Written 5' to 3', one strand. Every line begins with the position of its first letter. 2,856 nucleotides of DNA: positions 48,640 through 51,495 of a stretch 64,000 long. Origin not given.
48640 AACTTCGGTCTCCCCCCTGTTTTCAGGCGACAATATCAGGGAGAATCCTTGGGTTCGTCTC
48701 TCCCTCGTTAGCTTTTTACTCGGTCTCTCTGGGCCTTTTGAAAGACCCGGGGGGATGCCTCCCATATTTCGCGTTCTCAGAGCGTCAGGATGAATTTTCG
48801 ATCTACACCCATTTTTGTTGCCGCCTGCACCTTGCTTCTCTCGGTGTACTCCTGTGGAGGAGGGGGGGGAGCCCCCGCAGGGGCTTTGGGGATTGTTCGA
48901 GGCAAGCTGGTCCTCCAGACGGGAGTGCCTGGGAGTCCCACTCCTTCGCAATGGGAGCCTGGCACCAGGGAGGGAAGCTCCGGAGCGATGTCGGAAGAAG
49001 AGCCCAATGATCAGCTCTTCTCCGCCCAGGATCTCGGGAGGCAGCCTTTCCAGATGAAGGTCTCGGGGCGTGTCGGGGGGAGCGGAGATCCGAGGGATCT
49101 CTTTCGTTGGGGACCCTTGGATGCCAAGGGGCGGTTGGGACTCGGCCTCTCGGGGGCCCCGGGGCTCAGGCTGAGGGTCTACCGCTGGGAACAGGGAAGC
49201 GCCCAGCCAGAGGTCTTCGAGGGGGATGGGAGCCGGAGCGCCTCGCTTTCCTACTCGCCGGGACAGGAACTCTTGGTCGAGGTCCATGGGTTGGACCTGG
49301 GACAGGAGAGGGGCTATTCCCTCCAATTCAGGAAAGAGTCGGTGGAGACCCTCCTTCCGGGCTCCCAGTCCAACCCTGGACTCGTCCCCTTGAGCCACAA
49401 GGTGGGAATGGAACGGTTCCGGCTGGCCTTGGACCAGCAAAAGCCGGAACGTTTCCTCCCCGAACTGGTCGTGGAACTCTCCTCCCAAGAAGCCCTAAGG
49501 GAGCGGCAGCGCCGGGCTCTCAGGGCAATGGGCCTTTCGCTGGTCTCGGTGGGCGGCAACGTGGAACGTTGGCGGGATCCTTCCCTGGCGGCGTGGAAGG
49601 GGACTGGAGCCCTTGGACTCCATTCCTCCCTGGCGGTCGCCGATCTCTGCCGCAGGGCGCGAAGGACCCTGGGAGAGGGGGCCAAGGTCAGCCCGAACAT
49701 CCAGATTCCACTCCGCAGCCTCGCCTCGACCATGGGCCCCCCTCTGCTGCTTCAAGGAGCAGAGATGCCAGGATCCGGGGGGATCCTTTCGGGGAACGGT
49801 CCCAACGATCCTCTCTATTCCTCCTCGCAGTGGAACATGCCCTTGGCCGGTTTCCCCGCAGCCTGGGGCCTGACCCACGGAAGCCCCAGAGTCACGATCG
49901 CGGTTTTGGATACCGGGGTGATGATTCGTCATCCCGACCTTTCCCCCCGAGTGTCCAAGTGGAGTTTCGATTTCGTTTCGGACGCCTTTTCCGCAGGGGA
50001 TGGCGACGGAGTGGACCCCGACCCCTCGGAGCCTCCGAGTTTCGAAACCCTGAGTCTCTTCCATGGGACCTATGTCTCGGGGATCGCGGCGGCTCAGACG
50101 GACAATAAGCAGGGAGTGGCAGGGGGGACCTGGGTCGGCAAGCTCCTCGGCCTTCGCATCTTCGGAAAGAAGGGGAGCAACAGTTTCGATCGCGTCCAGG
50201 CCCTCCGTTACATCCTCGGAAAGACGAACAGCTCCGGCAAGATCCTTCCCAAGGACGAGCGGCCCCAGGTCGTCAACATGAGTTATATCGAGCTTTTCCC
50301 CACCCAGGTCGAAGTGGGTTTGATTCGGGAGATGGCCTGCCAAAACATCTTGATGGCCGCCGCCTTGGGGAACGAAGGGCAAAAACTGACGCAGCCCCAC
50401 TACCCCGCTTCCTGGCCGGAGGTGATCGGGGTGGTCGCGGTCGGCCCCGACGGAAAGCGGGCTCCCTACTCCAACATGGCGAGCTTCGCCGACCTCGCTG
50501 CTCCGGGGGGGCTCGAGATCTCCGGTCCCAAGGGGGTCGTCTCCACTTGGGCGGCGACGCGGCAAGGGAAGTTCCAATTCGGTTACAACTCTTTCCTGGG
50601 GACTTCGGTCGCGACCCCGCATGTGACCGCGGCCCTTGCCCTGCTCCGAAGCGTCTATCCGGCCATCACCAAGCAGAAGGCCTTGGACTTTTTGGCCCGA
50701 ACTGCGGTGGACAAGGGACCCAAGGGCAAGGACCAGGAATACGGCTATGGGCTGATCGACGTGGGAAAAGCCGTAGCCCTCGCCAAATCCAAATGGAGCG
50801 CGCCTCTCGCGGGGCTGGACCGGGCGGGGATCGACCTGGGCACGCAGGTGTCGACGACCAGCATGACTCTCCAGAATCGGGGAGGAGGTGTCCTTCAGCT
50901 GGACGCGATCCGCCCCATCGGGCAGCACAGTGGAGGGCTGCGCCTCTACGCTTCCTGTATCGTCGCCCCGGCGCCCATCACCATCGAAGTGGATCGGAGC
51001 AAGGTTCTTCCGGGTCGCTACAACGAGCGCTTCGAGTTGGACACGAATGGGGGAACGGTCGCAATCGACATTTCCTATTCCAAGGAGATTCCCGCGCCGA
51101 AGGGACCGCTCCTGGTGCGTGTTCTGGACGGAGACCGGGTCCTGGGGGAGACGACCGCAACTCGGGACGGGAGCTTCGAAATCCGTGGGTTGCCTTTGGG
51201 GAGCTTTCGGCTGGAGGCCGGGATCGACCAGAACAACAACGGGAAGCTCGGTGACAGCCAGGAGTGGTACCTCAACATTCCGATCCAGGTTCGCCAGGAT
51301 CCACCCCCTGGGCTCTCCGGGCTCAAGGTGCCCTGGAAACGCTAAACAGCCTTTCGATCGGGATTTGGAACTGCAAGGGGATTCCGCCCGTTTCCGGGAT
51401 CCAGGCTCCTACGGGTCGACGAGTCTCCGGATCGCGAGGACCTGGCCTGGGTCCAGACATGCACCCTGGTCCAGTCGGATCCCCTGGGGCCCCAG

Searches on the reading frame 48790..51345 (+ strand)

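Call 15: search_protein_families(library=pfam, proteins=[window:48790-51345:+], max_evalue=0.001)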
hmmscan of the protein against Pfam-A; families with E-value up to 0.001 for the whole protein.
window:48790-51345:+ (851 aa): 1 family
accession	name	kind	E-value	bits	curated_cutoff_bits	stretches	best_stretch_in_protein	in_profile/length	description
PF00082.27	Peptidase_S8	-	2.9e-43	148.7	21.8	1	368-654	4-288/288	Subtilase family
